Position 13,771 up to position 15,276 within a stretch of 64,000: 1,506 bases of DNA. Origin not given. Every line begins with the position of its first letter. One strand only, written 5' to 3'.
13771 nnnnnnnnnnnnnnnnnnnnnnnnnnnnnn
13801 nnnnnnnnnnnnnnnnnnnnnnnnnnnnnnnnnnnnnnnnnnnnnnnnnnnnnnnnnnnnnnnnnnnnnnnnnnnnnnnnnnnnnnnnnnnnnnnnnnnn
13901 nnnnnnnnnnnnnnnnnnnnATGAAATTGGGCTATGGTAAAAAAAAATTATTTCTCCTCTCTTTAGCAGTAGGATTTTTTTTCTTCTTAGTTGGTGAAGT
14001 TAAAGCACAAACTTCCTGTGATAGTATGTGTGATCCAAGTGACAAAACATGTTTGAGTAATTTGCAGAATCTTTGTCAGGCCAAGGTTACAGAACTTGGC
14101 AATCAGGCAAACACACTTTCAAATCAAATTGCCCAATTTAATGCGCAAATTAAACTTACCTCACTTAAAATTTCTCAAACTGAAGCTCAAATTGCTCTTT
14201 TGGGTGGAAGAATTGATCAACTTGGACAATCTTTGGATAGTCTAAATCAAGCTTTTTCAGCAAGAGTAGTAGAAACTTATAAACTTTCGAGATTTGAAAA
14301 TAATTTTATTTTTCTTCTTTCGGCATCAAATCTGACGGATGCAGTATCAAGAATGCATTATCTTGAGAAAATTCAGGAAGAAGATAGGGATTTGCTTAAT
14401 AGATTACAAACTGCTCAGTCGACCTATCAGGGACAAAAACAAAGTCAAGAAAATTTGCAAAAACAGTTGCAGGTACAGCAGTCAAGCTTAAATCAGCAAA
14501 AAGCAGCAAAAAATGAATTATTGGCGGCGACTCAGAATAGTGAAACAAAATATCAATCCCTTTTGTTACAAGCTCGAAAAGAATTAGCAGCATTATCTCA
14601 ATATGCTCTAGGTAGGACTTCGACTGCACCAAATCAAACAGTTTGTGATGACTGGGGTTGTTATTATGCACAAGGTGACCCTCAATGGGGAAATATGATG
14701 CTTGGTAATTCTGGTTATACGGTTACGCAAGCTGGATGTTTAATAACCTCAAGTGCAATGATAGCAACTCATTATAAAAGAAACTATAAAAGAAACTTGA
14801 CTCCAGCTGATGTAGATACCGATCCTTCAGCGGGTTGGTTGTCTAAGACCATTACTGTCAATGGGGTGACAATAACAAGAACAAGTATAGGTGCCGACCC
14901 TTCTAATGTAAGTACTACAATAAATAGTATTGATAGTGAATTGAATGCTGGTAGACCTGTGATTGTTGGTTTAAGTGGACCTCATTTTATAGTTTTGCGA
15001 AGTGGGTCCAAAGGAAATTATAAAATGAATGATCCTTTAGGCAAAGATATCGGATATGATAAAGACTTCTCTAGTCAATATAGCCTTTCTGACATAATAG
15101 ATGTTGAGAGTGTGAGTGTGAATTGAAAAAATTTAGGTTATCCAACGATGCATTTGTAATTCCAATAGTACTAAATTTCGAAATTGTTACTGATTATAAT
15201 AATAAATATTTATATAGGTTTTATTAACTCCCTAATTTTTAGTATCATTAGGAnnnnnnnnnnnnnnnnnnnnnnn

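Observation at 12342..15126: ftsE-ftsX followed by a PcsB/EnvC-like coiled-coil protein whose catalytic domain looks papain-like/C39-like rather than CHAP or LytM, with an N-terminal Cys-rich stretch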

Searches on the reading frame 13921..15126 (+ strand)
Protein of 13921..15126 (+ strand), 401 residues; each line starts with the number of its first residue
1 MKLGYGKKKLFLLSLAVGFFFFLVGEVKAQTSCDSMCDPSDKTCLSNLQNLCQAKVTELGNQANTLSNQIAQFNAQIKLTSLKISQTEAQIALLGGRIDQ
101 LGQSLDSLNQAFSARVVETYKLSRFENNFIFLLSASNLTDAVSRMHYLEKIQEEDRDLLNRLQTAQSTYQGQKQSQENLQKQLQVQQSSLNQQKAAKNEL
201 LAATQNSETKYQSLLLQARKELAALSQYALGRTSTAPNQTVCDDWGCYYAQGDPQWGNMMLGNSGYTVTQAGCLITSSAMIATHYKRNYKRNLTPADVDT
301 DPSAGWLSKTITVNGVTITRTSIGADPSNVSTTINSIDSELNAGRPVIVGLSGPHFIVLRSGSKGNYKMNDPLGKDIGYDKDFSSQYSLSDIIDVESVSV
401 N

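Call 3: search_protein_families(library=pfam, proteins=[window:13921-15126:+], max_evalue=1)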
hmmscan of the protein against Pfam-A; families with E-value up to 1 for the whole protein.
window:13921-15126:+ (401 aa): 8 families
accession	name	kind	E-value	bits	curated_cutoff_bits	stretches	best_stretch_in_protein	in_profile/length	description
PF24568.1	CC_PcsB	-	9.2e-06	25.9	27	1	98-166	1-69/75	Peptidoglycan hydrolase PcsB, coiled-coil domain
PF03412.21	Peptidase_C39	-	0.00022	21.5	22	1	269-388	9-122/133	Peptidase C39 family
PF13529.12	Peptidase_C39_2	-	0.00027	22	24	1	254-372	11-142/143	Peptidase_C39 like family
PF11932.13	DUF3450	-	0.034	13.9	32.6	1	52-110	35-93/241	Protein of unknown function (DUF3450)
PF09325.15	Vps5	-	0.038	14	27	1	157-225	132-200/236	Vps5 C terminal like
PF07889.17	DUF1664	-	0.068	13.6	34.6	1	54-113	52-111/124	Protein of unknown function (DUF1664)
PF12795.12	MscS_porin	-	0.39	10.7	34.4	1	49-101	158-210/238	Mechanosensitive ion channel porin domain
PF03938.19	OmpH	-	0.75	10.4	32.4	0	148-228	28-113/141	Outer membrane protein (OmpH-like)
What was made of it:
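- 14212..14418 (+): Hairpin tip matching Pfam CC_PcsB (residues 98-166), the presumed FtsX-binding site. CC_PcsB scores 25.9 bits (cut-off 27) over model positions 1-69 of 75 (call 3).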

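Call 4: search_protein_families(library=ncbifam, proteins=[window:13921-15126:+], max_evalue=1)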
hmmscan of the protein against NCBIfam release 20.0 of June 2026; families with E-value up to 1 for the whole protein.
window:13921-15126:+ (401 aa): 10 families
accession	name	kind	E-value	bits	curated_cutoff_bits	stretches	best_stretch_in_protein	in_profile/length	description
NF046104.1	PptglHdxlasePcsB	equivalog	0.00056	19.2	450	1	44-224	43-211/400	peptidoglycan hydrolase PcsB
TIGR02168.1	SMC_prok_B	equivalog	0.0026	15.6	567.35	1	54-225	193-360/1181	chromosome segregation protein SMC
NF038218.1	IcmG_DotF_IVB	equivalog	0.01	15.5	200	1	57-121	134-198/266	type IVB secretion system protein IcmG/DotF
NF043073.1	MMSYN1_0195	equivalog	0.015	13.4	1250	1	53-227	366-544/1021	spermidine/putrescine ABC transporter permease/substrate-binding protein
TIGR02169.1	SMC_prok_A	equivalog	0.055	11.1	729.4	1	53-225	709-888/1165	chromosome segregation protein SMC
NF045487.1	ASRP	equivalog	0.076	11.6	300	0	55-119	349-413/593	archaea-specific SMC-related protein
NF038348.1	T2SS_HK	subfamily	0.18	10.2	450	0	59-103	209-253/574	histidine kinase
NF008644.1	PRK11637.1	equivalog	0.34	9.8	270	1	53-227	24-197/385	murein hydrolase activator EnvC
NF041034.1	Rad50_Sulf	equivalog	0.4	8.5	1000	1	52-214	445-606/872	DNA double-strand break repair ATPase Rad50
NF033885.1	conj_TraP_IncI1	equivalog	0.93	9.2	135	1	42-116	74-148/217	conjugal transfer protein TraP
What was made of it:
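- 14044..14610 (+): Coiled-coil region (helices 42-61, 66-124, 128-133, 138-204, 208-230): two long antiparallel helices joined by a short tip. NCBIfam PcsB model aligns residues 44-224 to model positions 43-211 at E 5.6e-4, far below the equivalog cut-off (call 4).
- On PcsB orthologue (NCBIfam NF046104) or EnvC orthologue (NF008644): PcsB scores 19.2 against 450 bits and EnvC 9.8 against 270 bits (call 4).
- Closest known: PcsB of Streptococcus pneumoniae. Same: The NCBIfam PcsB model aligns over the coiled coil (call 4).
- Closest known: PcsB of Streptococcus pneumoniae. Different: The PcsB equivalog scores 19 bits against a cut-off of 450 (call 4), so this is not an orthologue.
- The NCBIfam PcsB model aligns over residues 44-224 (call 4).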

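Call 5: find_homologous_proteins(query=window:13921-15126:+, max_evalue=0.001)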
Query window:13921-15126:+ (401 aa): 842 proteins with E <= 0.001 among 6045 candidates; the best 120 are listed.
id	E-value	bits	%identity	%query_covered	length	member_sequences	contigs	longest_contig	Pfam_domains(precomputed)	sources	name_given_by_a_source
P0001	7.9e-260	879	100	100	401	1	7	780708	PF24568.2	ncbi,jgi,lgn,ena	ncbi:MAG: hypothetical protein ABSC49_01795 [Candidatus Microgenomates bacterium]|jgi:peptidoglycan 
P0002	2.7e-227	772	100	89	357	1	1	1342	PF24568.2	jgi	jgi:peptidoglycan hydrolase CwlO-like protein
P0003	3.5e-194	663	78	99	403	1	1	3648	PF13529.14,PF24568.2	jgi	jgi:peptidoglycan hydrolase CwlO-like protein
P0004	3.5e-188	643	83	89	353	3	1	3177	PF13529.14,PF24568.2,PF03412.22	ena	-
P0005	1.1e-184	632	76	94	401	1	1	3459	-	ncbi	-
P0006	1.9e-181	621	78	92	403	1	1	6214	-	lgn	-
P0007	9.5e-134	464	59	99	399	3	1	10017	PF13529.14,PF03412.22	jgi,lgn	jgi:peptidoglycan hydrolase CwlO-like protein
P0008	1.1e-125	438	58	100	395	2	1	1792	PF13529.14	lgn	-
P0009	1.6e-123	431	56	100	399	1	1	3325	PF13529.14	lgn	-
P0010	4.0e-122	426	58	100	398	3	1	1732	PF24568.2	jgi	-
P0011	1.1e-121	425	54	94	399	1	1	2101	PF13529.14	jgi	jgi:hypothetical protein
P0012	3.8e-121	423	58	87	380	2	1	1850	PF13529.14,PF03412.22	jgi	-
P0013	1.3e-120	421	57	100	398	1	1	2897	PF24568.2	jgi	jgi:peptidoglycan hydrolase CwlO-like protein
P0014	6.9e-118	412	56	98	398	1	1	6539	PF24568.2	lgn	-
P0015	7.0e-117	409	58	93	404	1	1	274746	PF24568.2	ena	-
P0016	3.1e-115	403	53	100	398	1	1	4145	PF13529.14,PF24568.2,PF03412.22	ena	-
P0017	6.5e-112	393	55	98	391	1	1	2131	PF13529.14,PF03412.22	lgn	-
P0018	6.6e-112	393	55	92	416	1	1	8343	PF13529.14,PF24568.2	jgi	-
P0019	8.6e-111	389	54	99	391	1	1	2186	PF13529.14,PF03412.22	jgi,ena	-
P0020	2.6e-110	387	55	86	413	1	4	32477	PF13529.14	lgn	-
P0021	6.1e-110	386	56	86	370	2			PF13529.14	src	-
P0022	1.3e-109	385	55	87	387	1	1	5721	PF13529.14,PF24568.2,PF03412.22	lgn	-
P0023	1.4e-109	385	52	99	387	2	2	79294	PF13529.14,PF24568.2,PF03412.22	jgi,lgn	jgi:peptidoglycan hydrolase CwlO-like protein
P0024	2.4e-109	384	53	99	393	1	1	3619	PF13529.14,PF03412.22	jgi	jgi:peptidoglycan hydrolase CwlO-like protein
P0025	3.1e-109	384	52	99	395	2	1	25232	PF13529.14,PF03412.22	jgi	jgi:peptidoglycan hydrolase CwlO-like protein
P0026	8.6e-109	382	54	98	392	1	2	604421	PF13529.14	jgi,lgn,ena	jgi:peptidoglycan hydrolase CwlO-like protein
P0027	9.9e-109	382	55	94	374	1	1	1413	PF13529.14,PF03412.22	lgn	-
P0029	1.3e-108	382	53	97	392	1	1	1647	PF13529.14,PF03412.22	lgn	-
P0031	1.6e-108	381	51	99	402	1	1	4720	PF13529.14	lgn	-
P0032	1.9e-108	381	52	99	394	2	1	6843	PF13529.14,PF03412.22,PF24161.2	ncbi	-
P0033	2.7e-108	381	53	98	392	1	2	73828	PF13529.14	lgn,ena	-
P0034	3.8e-108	380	50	100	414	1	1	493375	PF13529.14,PF24568.2,PF03412.22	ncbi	-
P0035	4.3e-108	380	51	99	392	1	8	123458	PF13529.14,PF24568.2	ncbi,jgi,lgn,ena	-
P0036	6.1e-108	379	54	93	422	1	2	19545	PF13529.14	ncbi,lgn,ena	-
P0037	7.0e-108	379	54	87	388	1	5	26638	PF13529.14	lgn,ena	-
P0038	1.1e-107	379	53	100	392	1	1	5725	PF13529.14,PF03412.22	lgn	-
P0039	1.1e-107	379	53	93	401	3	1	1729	PF13529.14,PF24568.2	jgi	jgi:peptidoglycan hydrolase CwlO-like protein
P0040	1.4e-107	378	51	98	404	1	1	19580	PF13529.14,PF24568.2,PF03412.22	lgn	-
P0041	2.2e-107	378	54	87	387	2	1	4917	PF13529.14,PF03412.22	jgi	jgi:peptidoglycan hydrolase CwlO-like protein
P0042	2.4e-107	377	53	98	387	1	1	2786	PF13529.14,PF03412.22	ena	-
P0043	2.9e-107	377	53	98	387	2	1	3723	PF13529.14,PF03412.22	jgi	-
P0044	3.1e-107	377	53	98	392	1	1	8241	PF13529.14,PF03412.22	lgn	-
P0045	3.2e-107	377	54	87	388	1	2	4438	PF13529.14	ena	-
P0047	3.8e-107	377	53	98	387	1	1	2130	PF13529.14,PF03412.22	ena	-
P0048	5.2e-107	376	54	87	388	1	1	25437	PF11932.14,PF13529.14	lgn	-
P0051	1.5e-106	375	49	98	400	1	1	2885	PF13529.14,PF24568.2,PF03412.22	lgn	-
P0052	1.5e-106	375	51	99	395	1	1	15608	PF13529.14,PF03412.22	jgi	jgi:peptidoglycan hydrolase CwlO-like protein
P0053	3.3e-106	374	52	99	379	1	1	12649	PF15960.11,PF13529.14,PF24568.2,PF03412.22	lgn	-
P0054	3.5e-106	374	52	100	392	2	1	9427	PF13529.14,PF24568.2,PF03412.22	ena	-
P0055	4.0e-106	373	54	87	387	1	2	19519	PF13529.14,PF24568.2,PF03412.22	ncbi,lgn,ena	-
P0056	4.3e-106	373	51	99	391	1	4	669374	PF13529.14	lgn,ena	-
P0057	4.3e-106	373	54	87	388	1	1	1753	PF13529.14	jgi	jgi:peptidoglycan hydrolase CwlO-like protein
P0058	9.4e-106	372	52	94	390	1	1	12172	PF13529.14,PF25762.2,PF24161.2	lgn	-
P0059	1.4e-105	372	52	100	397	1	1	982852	PF24568.2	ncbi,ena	-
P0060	1.4e-105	372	50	99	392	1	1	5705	PF15960.11,PF13529.14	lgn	-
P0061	2.3e-105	371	50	100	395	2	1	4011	PF13529.14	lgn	-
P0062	2.5e-105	371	50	99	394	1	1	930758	PF13529.14,PF03412.22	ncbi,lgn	-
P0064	5.6e-105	370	52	98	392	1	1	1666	PF13529.14,PF24568.2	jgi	-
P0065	6.4e-105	370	50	99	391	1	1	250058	PF13529.14,PF03412.22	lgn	-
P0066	1.0e-104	369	51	98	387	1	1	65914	PF13529.14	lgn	-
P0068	1.7e-104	368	50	99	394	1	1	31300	PF13529.14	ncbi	-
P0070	2.2e-104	368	52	99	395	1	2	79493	PF13529.14,PF03412.22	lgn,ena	-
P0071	3.0e-104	367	53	87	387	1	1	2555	PF13529.14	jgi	jgi:peptidoglycan hydrolase CwlO-like protein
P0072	4.0e-104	367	51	98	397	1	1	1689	PF13529.14,PF03412.22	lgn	-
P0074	6.1e-104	366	51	94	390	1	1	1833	PF13529.14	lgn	-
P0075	1.0e-103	366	51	99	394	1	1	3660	PF13529.14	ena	-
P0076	1.3e-103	365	49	99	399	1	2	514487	PF13529.14,PF24568.2,PF24161.2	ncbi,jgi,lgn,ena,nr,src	ncbi:MAG TPA: C39 family peptidase [Patescibacteria group bacterium]|nr:C39 family peptidase [Patesc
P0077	1.7e-103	365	50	99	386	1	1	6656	PF13529.14,PF03412.22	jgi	jgi:peptidoglycan hydrolase CwlO-like protein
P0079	3.4e-103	364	49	99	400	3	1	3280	PF13529.14,PF24568.2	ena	-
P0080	4.4e-103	363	52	98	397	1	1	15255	PF13529.14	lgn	-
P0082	9.1e-103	362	52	92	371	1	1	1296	PF13529.14,PF03412.22,PF24161.2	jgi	jgi:peptidoglycan hydrolase CwlO-like protein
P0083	1.1e-102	362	53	87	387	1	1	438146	PF13529.14,PF03412.22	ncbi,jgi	jgi:peptidoglycan hydrolase CwlO-like protein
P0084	1.1e-102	362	50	100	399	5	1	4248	PF13529.14,PF03412.22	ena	-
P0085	1.2e-102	362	52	92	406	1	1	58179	PF13529.14,PF24568.2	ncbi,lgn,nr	ncbi:MAG TPA: hypothetical protein VFI61_00465 [Patescibacteria group bacterium]|nr:hypothetical pro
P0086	1.4e-102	362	50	97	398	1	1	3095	PF13529.14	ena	-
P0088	2.4e-102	361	50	93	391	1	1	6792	PF13529.14,PF24568.2,PF03412.22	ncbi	-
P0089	2.6e-102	361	49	98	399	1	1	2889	PF13529.14,PF03412.22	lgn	-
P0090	2.6e-102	361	51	98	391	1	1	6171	PF13529.14,PF24568.2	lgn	-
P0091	2.6e-102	361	50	98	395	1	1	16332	PF13529.14,PF24568.2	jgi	jgi:peptidoglycan hydrolase CwlO-like protein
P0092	3.2e-102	361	50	93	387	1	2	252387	PF13529.14,PF03412.22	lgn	-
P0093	3.2e-102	361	48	98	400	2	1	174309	PF13529.14,PF24568.2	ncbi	-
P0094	3.6e-102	360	53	87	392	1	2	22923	PF11932.14,PF13529.14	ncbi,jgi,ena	-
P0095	4.1e-102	360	50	99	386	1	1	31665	PF13529.14,PF03412.22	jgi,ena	-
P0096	5.8e-102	360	50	98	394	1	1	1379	PF13529.14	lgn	-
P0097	7.1e-102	360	50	98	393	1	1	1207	PF13529.14,PF24161.2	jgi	jgi:peptidoglycan hydrolase CwlO-like protein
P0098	1.1e-101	359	51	99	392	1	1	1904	PF13529.14,PF24568.2,PF03412.22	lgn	-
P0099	1.2e-101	359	51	99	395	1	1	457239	PF13529.14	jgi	jgi:peptidoglycan hydrolase CwlO-like protein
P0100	1.6e-101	358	49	98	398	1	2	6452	PF13529.14,PF03412.22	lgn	-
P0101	1.8e-101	358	52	90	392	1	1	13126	PF13529.14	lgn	-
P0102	1.9e-101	358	51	92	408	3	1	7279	PF13529.14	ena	-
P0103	2.7e-101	358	52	87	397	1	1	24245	PF13529.14,PF24568.2,PF03412.22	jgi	jgi:peptidoglycan hydrolase CwlO-like protein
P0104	2.8e-101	358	51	92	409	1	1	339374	PF13529.14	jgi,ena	-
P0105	3.4e-101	357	49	100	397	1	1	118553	PF13529.14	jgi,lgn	jgi:peptidoglycan hydrolase CwlO-like protein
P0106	4.2e-101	357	48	99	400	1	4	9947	PF13529.14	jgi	jgi:peptidoglycan hydrolase CwlO-like protein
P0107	5.8e-101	357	50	99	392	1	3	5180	PF13529.14,PF03412.22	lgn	-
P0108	6.2e-101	356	49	99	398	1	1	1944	PF13529.14,PF24568.2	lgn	-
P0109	6.4e-101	356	49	100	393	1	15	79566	PF13529.14,PF03412.22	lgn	-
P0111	1.5e-100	355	51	94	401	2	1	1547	PF13529.14,PF24568.2,PF03412.22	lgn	-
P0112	1.9e-100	355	50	98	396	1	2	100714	PF13529.14,PF03412.22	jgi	jgi:peptidoglycan hydrolase CwlO-like protein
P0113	2.6e-100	354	51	95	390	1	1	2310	PF13529.14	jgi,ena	-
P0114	2.7e-100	354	49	98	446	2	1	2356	PF13529.14,PF24568.2,PF03412.22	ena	-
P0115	2.9e-100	354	51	98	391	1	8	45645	PF13529.14,PF24568.2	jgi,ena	-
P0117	5.6e-100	353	50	99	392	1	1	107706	PF13529.14,PF03412.22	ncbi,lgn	-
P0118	6.0e-100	353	50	100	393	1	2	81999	PF13529.14,PF03412.22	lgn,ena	-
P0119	7.3e-100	353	50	99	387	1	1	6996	PF13529.14,PF03412.22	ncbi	-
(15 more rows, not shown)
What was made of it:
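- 13921..15126 (+): Gene for the secreted coiled-coil plus C39-like cysteine peptidase (401 aa). It is 100% identical to a Candidatus Microgenomates MAG protein (P0001, call 5). There are 842 homologues at E<=1e-3 (call 5).
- Closest known: RipC. Same: JGI annotates the family as 'CwlO-like' (call 5).
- JGI labels many family members 'CwlO-like' (call 5).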

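Call 6: search_solved_structures(query=window:13921-15126:+, max_evalue=10, show_alignments=3)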
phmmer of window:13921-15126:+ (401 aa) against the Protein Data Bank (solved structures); distinct sequences matched with E-value up to 10: 3.
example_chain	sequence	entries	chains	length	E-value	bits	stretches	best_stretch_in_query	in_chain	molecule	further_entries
7xy3_D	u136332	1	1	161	0.57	12.7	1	235-279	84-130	VHH14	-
5mpt_A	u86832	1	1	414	1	11.8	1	244-378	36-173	Citrinin polyketide synthase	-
6wsm_A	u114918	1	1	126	6.7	9.1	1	142-203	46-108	Septin-8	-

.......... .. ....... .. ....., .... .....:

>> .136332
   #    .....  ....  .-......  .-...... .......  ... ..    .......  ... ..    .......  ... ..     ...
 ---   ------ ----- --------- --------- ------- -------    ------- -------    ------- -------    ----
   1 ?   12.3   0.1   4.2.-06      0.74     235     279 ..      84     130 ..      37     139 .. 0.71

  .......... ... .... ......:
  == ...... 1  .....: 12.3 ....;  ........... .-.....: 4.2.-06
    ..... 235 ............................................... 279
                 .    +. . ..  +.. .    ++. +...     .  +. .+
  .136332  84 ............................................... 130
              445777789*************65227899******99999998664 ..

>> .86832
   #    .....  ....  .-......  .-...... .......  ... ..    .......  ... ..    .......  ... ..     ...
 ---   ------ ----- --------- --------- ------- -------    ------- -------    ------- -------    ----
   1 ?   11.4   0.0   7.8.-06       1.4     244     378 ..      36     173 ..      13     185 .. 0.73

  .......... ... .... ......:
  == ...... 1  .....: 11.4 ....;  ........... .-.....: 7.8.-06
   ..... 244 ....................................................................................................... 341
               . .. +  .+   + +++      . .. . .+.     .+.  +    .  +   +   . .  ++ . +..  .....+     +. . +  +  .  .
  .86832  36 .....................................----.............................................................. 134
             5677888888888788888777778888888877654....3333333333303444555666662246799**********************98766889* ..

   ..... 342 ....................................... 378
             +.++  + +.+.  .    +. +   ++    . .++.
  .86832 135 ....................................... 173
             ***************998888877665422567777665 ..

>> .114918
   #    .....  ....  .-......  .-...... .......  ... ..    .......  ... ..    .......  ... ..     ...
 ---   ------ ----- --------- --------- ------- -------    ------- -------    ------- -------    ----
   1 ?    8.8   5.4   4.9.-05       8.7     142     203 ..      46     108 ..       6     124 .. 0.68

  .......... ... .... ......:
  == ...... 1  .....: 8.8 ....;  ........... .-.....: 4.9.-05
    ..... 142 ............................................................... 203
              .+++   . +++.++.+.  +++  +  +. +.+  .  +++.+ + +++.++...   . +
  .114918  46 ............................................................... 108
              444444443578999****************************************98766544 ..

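Call 11: search_protein_families(library=pfam, alignment_id=A1, max_evalue=0.01)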
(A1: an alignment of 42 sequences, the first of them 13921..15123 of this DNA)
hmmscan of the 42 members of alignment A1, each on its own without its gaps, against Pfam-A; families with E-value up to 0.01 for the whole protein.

A. member 1, window:13921-15123:+ (401 aa): 3 families
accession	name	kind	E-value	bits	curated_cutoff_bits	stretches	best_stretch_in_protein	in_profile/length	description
PF24568.1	CC_PcsB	-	9.2e-06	25.9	27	1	98-166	1-69/75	Peptidoglycan hydrolase PcsB, coiled-coil domain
PF03412.21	Peptidase_C39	-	0.00022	21.5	22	1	269-388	9-122/133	Peptidase C39 family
PF13529.12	Peptidase_C39_2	-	0.00027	22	24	1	254-372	11-142/143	Peptidase_C39 like family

B. families by the number of members that match (of 42 scanned): 30 families (the first 25 are shown)
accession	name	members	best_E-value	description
PF13529.12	Peptidase_C39_2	42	9.6e-13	Peptidase_C39 like family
PF24568.1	CC_PcsB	38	9.8e-08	Peptidoglycan hydrolase PcsB, coiled-coil domain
PF03412.21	Peptidase_C39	34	2.1e-07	Peptidase C39 family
PF15960.10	DUF4763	21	1.3e-05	Domain of unknown function (DUF4763)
PF11932.13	DUF3450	21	0.00025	Protein of unknown function (DUF3450)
PF25762.1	HAUS1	9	1.1e-05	HAUS augmin-like complex subunit 1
PF06009.19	Laminin_II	7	0.00077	Laminin Domain II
PF11814.14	DUF3335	4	0.00013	Peptidase_C39 like family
PF20667.3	Sec10_N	3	0.00011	Exocyst complex component Sec10, N-terminal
PF11559.13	ADIP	3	0.00074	Afadin- and alpha -actinin-Binding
PF06810.17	Phage_scaffold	3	0.0043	Phage capsid assembly scaffolding protein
PF07889.17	DUF1664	3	0.0053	Protein of unknown function (DUF1664)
PF18595.6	Nuf2_DHR10-like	2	0.00071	Nuf2, DHR10-like domain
PF10422.14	LRS4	2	0.0028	Monopolin complex subunit LRS4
PF08614.16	ATG16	2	0.0037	Autophagy protein 16 (ATG16)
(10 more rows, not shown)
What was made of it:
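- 14212..14418 (+): 38 of 42 homologues hit, best E 9.8e-8 (call 11).
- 14641..15123 (+): C-terminal Peptidase_C39_2-type papain-fold domain (residues 241-401). Pfam hits in calls 3 and 11.
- On Peptidase_C39_2 (Pfam PF13529), papain-fold clan: All 42 aligned homologues match at E<=0.01, best 9.6e-13 (call 11).
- Closest known: PcsB of Streptococcus pneumoniae. Same: The window protein's hairpin tip matches Pfam CC_PcsB (calls 3, 11).
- Coiled coil: CC_PcsB is hit in 38 of 42 homologues (call 11). Catalytic domain: Peptidase_C39_2 is hit in 42 of 42 homologues, best E 9.6e-13 (call 11). C39 (PF03412) also matches in 34 of 42 homologues (call 11).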

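Call 13: find_encoding_contigs(protein=P0076, flank=5000, max_places=2)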
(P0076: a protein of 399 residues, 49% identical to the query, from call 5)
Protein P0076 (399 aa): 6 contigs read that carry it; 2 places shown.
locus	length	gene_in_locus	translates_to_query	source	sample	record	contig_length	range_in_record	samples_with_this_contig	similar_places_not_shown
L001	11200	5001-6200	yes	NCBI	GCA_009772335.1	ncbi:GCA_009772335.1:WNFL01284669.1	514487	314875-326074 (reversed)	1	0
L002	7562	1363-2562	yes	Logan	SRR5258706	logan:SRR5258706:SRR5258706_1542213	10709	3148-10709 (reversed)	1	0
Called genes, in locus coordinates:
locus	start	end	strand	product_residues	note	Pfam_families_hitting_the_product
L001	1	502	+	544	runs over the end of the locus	-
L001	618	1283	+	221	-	PF13399:LytR_C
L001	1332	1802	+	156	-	-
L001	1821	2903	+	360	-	PF03462:PCRF, PF00472:RF-1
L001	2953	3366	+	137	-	-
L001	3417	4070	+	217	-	PF02463:SMC_N (faint), PF00005:ABC_tran, PF06414:Zeta_toxin (weak), PF20720:nSTAND3 (faint), PF13238:AAA_18 (faint), PF13304:AAA_21 (faint)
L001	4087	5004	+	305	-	PF18075:FtsX_ECD, PF02687:FtsX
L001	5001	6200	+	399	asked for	PF24161:CCDC39 (faint), PF24568:CC_PcsB (weak), PF13529:Peptidase_C39_2 (weak)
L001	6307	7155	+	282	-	-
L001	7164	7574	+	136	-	PF04892:VanZ-LLP1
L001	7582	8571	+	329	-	PF01073:3Beta_HSD, PF01370:Epimerase, PF02719:Polysacc_synt_2, PF04321:RmlD_sub_bind, PF05368:NmrA (faint), PF08659:KR (weak), PF13460:NAD_binding_10, PF16363:GDP_Man_Dehyd, +1 more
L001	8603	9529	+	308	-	PF00188:CAP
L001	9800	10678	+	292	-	PF00483:NTP_transferase, PF12804:NTP_transf_3 (weak)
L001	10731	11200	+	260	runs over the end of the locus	PF00483:NTP_transferase, PF12804:NTP_transf_3 (weak)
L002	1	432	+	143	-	?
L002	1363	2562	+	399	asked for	PF24161:CCDC39 (faint), PF24568:CC_PcsB (weak), PF13529:Peptidase_C39_2 (weak)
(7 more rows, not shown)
